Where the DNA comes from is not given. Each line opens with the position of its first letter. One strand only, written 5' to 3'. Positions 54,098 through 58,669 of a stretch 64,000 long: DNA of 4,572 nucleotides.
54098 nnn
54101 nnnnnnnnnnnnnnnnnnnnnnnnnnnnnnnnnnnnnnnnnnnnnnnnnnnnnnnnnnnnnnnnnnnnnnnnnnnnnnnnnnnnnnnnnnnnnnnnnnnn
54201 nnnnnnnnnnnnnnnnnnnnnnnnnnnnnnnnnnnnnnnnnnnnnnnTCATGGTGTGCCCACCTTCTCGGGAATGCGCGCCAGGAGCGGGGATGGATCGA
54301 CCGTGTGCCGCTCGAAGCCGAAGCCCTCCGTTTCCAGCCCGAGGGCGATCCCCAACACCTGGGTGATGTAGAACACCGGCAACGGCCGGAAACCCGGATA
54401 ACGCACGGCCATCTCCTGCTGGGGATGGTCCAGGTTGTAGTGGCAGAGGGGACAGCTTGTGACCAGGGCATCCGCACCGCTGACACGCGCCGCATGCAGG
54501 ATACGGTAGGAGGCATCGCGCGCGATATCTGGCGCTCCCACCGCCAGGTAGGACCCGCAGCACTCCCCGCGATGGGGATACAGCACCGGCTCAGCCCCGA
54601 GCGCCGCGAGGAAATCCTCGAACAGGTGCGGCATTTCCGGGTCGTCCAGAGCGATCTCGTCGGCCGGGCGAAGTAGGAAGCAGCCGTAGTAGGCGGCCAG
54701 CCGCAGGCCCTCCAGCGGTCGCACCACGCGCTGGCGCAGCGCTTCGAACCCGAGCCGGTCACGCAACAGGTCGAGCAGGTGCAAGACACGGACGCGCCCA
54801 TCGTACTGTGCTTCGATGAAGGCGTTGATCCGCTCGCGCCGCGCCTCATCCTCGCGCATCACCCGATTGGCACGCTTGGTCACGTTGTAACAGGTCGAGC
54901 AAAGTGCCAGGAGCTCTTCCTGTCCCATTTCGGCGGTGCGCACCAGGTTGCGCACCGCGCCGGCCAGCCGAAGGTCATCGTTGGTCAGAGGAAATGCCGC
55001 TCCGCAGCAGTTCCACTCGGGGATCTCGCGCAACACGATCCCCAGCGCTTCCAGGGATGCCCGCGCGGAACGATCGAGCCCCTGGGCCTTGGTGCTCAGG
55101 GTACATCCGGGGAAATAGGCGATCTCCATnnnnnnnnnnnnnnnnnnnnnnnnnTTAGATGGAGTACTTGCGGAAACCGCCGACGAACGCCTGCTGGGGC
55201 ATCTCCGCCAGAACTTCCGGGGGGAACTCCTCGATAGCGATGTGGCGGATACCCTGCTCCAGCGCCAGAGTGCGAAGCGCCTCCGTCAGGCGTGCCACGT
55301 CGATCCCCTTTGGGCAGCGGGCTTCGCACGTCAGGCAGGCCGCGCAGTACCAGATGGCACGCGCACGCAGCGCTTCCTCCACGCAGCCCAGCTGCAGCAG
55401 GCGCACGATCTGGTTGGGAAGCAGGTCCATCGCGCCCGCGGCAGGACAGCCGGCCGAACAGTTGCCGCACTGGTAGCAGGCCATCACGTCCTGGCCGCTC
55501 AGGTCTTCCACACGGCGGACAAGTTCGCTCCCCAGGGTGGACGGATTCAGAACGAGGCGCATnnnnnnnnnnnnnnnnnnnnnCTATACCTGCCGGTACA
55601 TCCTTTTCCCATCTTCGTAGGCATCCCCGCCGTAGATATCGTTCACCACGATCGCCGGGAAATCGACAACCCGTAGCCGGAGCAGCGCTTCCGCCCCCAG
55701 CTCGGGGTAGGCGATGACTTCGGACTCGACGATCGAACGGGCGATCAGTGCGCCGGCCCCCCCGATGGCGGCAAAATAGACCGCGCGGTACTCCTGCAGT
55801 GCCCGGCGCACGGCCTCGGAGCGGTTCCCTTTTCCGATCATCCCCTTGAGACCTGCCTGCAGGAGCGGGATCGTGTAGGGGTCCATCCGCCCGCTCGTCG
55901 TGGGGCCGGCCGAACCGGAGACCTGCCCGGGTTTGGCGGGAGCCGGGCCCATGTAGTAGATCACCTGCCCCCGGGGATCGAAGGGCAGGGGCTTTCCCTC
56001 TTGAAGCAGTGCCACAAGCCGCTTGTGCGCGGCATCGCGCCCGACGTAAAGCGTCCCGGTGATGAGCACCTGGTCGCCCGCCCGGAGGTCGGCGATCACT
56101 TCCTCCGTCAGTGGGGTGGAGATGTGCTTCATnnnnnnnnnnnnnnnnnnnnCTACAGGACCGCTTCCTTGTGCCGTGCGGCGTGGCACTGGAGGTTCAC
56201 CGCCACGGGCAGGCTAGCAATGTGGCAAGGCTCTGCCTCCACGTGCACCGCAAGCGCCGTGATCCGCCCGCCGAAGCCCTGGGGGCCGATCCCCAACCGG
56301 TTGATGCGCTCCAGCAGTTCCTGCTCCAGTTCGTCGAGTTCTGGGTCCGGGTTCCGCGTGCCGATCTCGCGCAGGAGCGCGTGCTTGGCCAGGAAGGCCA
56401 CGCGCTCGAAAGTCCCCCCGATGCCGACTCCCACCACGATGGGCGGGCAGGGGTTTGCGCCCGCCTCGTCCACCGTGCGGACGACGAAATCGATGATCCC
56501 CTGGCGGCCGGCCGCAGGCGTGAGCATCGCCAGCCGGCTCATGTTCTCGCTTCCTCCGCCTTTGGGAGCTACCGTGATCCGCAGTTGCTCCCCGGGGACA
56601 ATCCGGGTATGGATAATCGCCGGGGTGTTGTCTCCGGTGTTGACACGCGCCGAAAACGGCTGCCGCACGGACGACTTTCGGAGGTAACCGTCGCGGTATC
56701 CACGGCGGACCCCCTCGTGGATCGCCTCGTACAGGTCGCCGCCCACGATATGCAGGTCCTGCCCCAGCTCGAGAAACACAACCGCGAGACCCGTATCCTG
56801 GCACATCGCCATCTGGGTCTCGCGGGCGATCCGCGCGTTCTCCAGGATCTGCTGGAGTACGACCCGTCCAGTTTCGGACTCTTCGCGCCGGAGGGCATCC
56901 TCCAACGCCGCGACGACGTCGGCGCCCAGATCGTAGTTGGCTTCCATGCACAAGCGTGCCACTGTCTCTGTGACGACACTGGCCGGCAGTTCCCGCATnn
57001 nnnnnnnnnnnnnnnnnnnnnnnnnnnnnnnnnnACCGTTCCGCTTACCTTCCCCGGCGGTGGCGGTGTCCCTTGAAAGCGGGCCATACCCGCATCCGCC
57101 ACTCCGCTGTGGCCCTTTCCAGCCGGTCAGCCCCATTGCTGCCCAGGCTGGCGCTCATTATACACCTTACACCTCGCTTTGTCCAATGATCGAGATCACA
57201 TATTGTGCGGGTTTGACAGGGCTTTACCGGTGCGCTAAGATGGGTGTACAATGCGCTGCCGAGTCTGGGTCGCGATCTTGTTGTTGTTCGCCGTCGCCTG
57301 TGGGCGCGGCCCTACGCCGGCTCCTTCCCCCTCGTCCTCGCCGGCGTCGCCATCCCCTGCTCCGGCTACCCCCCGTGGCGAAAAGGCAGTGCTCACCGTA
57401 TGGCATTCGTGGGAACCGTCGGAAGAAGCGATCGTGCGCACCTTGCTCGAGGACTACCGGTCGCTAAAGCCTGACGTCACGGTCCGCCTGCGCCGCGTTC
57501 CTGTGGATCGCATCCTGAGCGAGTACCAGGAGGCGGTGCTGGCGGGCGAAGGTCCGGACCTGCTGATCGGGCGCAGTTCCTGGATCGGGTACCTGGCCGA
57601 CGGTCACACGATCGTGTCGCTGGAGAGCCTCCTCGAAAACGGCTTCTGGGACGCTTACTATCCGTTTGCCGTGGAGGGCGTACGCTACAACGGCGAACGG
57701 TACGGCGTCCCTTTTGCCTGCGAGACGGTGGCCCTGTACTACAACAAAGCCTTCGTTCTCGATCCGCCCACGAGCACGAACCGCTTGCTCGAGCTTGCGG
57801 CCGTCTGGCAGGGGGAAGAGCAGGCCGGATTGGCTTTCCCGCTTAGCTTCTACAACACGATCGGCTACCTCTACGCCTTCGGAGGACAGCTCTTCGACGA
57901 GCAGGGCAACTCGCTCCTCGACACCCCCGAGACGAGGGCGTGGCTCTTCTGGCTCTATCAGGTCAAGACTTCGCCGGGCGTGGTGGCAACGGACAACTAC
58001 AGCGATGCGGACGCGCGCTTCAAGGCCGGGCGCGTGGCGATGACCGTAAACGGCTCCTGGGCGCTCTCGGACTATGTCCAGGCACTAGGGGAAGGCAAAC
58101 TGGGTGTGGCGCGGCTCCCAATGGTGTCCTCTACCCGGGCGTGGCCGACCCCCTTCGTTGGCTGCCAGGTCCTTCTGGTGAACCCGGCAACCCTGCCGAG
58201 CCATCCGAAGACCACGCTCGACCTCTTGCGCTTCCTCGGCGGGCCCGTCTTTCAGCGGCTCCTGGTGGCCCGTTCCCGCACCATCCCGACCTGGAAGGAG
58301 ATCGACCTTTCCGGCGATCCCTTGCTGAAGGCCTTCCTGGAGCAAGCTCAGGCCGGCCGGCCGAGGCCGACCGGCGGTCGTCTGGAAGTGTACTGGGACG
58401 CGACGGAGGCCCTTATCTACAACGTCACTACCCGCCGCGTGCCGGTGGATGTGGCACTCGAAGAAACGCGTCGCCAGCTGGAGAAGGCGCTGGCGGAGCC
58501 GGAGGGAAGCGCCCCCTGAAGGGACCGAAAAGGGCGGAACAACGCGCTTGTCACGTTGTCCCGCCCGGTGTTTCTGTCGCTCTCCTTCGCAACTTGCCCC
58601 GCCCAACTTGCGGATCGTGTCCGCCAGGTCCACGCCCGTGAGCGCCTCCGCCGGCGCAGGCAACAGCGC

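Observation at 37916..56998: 13-gene, 19-kb operon joining class I fumarase, tandem HdrA, HdrBC, MvhD, an FrhB-like protein and a soluble fumarate-reductase-like FrdAB pair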

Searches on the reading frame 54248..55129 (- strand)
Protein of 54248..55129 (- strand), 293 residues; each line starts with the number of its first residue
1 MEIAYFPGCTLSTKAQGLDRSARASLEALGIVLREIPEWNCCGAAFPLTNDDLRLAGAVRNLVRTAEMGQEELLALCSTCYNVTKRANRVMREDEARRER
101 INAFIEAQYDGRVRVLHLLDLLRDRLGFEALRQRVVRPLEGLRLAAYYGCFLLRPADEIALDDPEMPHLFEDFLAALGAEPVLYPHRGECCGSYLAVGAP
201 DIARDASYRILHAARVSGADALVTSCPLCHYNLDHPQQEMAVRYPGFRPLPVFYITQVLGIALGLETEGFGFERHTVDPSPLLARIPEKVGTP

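Call 5: search_protein_families(library=pfam, proteins=[window:54248-55129:-], max_evalue=0.01)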
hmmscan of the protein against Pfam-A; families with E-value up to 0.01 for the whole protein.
window:54248-55129:- (293 aa): 1 family
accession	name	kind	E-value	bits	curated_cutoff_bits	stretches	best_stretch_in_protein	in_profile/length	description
PF02754.22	CCG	-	1.5e-19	70.3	20.6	2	145-234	2-85/85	Cysteine-rich domain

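Call 7: search_protein_families(library=ncbifam, proteins=[window:54248-55129:-], max_evalue=0.001)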
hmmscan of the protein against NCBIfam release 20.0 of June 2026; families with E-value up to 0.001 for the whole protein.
window:54248-55129:- (293 aa): 8 families
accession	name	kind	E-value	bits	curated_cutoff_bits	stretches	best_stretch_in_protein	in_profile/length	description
TIGR03288.1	CoB_CoM_SS_B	equivalog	4.3e-55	187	345.15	1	2-286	1-290/290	CoB--CoM heterodisulfide reductase subunit B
NF042965.1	MFR_anch_SdhE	equivalog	1.6e-49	169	500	1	1-279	1-278/282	8-methylmenaquinol:fumarate reductase membrane anchor subunit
NF041780.1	hetero_SS_HdrB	equivalog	6.3e-21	75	450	1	2-283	5-302/304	ferredoxin:CoB-CoM heterodisulfide reductase subunit HdrB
NF045670.1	quin_L_LdhH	equivalog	2.9e-09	35.8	800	1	2-105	468-573/706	L-lactate dehydrogenase (quinone) large subunit LdhH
NF004898.0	PRK06259.1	equivalog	9.1e-09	34.5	385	1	189-238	417-468/488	fumarate reductase (CoM/CoB) subunit TfrB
NF045663.1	diclust_near_Sec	equivalog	5.6e-05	21.4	530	0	2-88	421-507/759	pyridine nucleotide-disulfide oxidoreductase/dicluster-binding protein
NF008434.0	PRK11274.1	equivalog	7.6e-05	21.8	333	1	7-235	174-390/409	glycolate oxidase subunit GlcF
NF008369.0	PRK11168.1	equivalog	0.00078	18.4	278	0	2-91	168-260/401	anaerobic glycerol-3-phosphate dehydrogenase subunit C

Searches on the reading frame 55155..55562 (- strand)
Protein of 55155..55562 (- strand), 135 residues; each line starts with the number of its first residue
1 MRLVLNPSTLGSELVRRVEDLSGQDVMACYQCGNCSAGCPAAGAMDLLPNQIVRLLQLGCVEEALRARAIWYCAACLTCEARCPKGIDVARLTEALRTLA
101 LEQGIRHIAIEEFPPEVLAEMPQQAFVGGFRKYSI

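Call 5: search_protein_families(library=pfam, proteins=[window:55155-55562:-], max_evalue=0.01)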
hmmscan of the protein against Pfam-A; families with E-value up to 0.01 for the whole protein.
window:55155-55562:- (135 aa): 5 families
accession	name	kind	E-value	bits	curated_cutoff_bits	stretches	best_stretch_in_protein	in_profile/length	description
PF13183.11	Fer4_8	-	1.5e-09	38.7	27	1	27-87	3-68/68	4Fe-4S dicluster domain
PF13534.11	Fer4_17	-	2.4e-08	34.8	22.2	1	28-88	1-61/61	4Fe-4S dicluster domain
PF13187.11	Fer4_9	-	2e-07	31.4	27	1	28-86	1-50/52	4Fe-4S dicluster domain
PF13237.11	Fer4_10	-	9.9e-06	25.8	25.5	1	25-84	5-53/53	4Fe-4S dicluster domain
PF12838.12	Fer4_7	-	0.00012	22.9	27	1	29-87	2-52/52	4Fe-4S dicluster domain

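Call 7: search_protein_families(library=ncbifam, proteins=[window:55155-55562:-], max_evalue=0.001)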
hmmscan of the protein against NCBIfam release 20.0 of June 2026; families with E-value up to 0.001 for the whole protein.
window:55155-55562:- (135 aa): 16 families
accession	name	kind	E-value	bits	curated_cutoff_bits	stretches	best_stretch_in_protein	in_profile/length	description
TIGR03290.1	CoB_CoM_SS_C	equivalog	2.7e-19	69.6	160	1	27-106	2-81/144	CoB--CoM heterodisulfide reductase subunit C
NF041890.1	hdrC_Methbact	equivalog_domain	1.1e-16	61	270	1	6-113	8-114/192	ferredoxin:CoB-CoM heterodisulfide reductase subunit HdrC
NF041779.1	hetero_SS_HdrC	equivalog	5.2e-15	55.4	350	1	26-110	30-113/198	ferredoxin:CoB-CoM heterodisulfide reductase subunit HdrC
NF038018.1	qmoC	equivalog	1.2e-14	54.5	300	1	14-103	5-94/360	quinone-interacting membrane-bound oxidoreductase complex subunit QmoC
NF008369.0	PRK11168.1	equivalog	2.3e-08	33.4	278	1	23-103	7-90/401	anaerobic glycerol-3-phosphate dehydrogenase subunit C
NF004898.0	PRK06259.1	equivalog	1.7e-06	27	385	1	24-106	131-222/488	fumarate reductase (CoM/CoB) subunit TfrB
NF041837.1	rnfC_Methano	equivalog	2.1e-06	26.9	650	1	15-93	346-419/438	Rnf electron transport complex subunit RnfC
TIGR01945.1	rnfC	subfamily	4.7e-06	25.4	245.95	1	16-91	352-422/435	RnfABCDGE type electron transport complex subunit C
NF004616.0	PRK05950.1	subfamily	6.5e-06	25.5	228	1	24-103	144-236/238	succinate dehydrogenase iron-sulfur subunit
NF005746.0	PRK07570.1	subfamily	1.8e-05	24.2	243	1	23-95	153-236/250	succinate dehydrogenase/fumarate reductase iron-sulfur subunit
TIGR00384.1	dhsB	subfamily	2.2e-05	24.1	88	0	23-96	136-221/222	succinate dehydrogenase and fumarate reductase iron-sulfur protein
NF042952.1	MFR_FeS_SdhB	equivalog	3.9e-05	22.8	600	1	68-106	199-237/320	8-methylmenaquinol:fumarate reductase iron-sulfur subunit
TIGR00314.1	cdhA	equivalog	5.2e-05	21.2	781.3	1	26-94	398-460/784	CO dehydrogenase/acetyl-CoA synthase complex subunit alpha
NF009226.0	PRK12576.1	equivalog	0.00034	20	344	0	67-98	204-235/317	succinate dehydrogenase/fumarate reductase iron-sulfur subunit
NF008434.0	PRK11274.1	equivalog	0.00061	18.8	333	0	26-118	22-119/409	glycolate oxidase subunit GlcF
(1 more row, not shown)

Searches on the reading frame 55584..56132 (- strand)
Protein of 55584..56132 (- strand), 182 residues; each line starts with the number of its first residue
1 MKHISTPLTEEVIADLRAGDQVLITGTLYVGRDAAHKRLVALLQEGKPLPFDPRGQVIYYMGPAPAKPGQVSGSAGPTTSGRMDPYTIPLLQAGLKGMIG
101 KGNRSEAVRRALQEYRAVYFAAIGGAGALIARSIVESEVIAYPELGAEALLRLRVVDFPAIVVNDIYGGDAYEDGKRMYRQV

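Call 5: search_protein_families(library=pfam, proteins=[window:55584-56132:-], max_evalue=0.01)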
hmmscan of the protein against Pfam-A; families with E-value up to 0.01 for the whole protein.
window:55584-56132:- (182 aa): 1 family
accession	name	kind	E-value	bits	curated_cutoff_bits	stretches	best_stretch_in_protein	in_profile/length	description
PF05683.17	Fumerase_C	-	1.4e-56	191.5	22.2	1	5-174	32-204/205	Fumarase C-terminus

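Call 7: search_protein_families(library=ncbifam, proteins=[window:55584-56132:-], max_evalue=0.001)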
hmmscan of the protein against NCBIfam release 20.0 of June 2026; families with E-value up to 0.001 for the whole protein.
window:55584-56132:- (182 aa): 8 families
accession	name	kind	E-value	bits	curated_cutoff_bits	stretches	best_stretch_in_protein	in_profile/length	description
NF005310.0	PRK06842.1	equivalog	1.4e-75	253.1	238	1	2-181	3-182/185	Fe-S-containing hydro-lyase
TIGR00723.1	ttdB_fumA_fumB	subfamily_domain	5e-48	163.3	145.15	1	13-172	3-167/169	FumA C-terminus/TtdB family hydratase beta subunit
NF006253.0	PRK08395.1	equivalog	1.9e-36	125.3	244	1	4-173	5-164/166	fumarate hydratase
NF004708.0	PRK06043.1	equivalog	4.2e-35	121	269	1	3-177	4-181/192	fumarate hydratase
NF011920.0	PRK15391.1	subfamily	3.9e-34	117.8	1094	1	20-173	381-536/548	class I fumarate hydratase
NF011919.0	PRK15390.1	equivalog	1.1e-32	113.1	1105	1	21-173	382-536/548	class I fumarate hydratase FumA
NF011921.0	PRK15392.1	equivalog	2.6e-29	102.2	1060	1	13-170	373-532/550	class I fumarate hydratase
NF006082.0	PRK08228.1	equivalog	5.2e-25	88.1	264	1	2-181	4-188/205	L(+)-tartrate dehydratase subunit beta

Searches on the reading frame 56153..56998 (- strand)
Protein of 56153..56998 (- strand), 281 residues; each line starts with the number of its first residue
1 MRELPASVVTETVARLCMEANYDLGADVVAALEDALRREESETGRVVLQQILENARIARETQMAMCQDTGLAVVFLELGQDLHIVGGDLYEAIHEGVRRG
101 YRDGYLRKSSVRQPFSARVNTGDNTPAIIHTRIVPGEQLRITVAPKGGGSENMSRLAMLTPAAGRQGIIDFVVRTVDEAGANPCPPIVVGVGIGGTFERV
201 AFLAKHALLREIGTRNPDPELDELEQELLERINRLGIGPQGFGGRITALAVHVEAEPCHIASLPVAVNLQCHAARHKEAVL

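Call 5: search_protein_families(library=pfam, proteins=[window:56153-56998:-], max_evalue=0.01)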
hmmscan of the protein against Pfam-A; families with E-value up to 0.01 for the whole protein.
window:56153-56998:- (281 aa): 1 family
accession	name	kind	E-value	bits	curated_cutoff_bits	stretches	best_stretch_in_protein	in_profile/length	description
PF05681.19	Fumerase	-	2.4e-120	401.3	25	1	10-279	1-269/270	Fumarate hydratase (Fumerase)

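Call 7: search_protein_families(library=ncbifam, proteins=[window:56153-56998:-], max_evalue=0.001)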
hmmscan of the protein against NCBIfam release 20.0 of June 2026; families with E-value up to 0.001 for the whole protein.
window:56153-56998:- (281 aa): 6 families
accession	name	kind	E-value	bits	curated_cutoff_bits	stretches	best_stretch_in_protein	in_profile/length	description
NF004885.0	PRK06246.1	equivalog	4.1e-126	419.9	276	1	1-280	1-278/279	fumarate hydratase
TIGR00722.1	ttdA_fumA_fumB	subfamily_domain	6.2e-101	337.2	100.65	1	9-280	1-272/273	hydrolyase, tartrate alpha subunit/fumarate domain protein, Fe-S type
NF006084.0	PRK08230.1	equivalog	2.6e-53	181.1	365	1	7-277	12-283/303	L(+)-tartrate dehydratase subunit alpha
NF011920.0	PRK15391.1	subfamily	1.2e-27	96.4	1094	1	29-278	71-325/548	class I fumarate hydratase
NF011919.0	PRK15390.1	equivalog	1.6e-24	86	1105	1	33-278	71-325/548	class I fumarate hydratase FumA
NF011921.0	PRK15392.1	equivalog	4.6e-23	81.6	1060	1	28-278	65-324/550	class I fumarate hydratase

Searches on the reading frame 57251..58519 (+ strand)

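Call 10: search_protein_families(library=pfam, proteins=[window:57251-58519:+], max_evalue=0.0001)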
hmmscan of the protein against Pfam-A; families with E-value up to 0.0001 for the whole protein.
window:57251-58519:+ (422 aa): 2 families
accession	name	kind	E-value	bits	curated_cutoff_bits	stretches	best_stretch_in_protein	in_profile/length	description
PF13416.11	SBP_bac_8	-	9.3e-25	88.4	27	1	67-354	4-268/279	Bacterial extracellular solute-binding protein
PF01547.30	SBP_bac_1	-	3.6e-20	73.6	26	1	61-290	9-269/307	Bacterial extracellular solute-binding protein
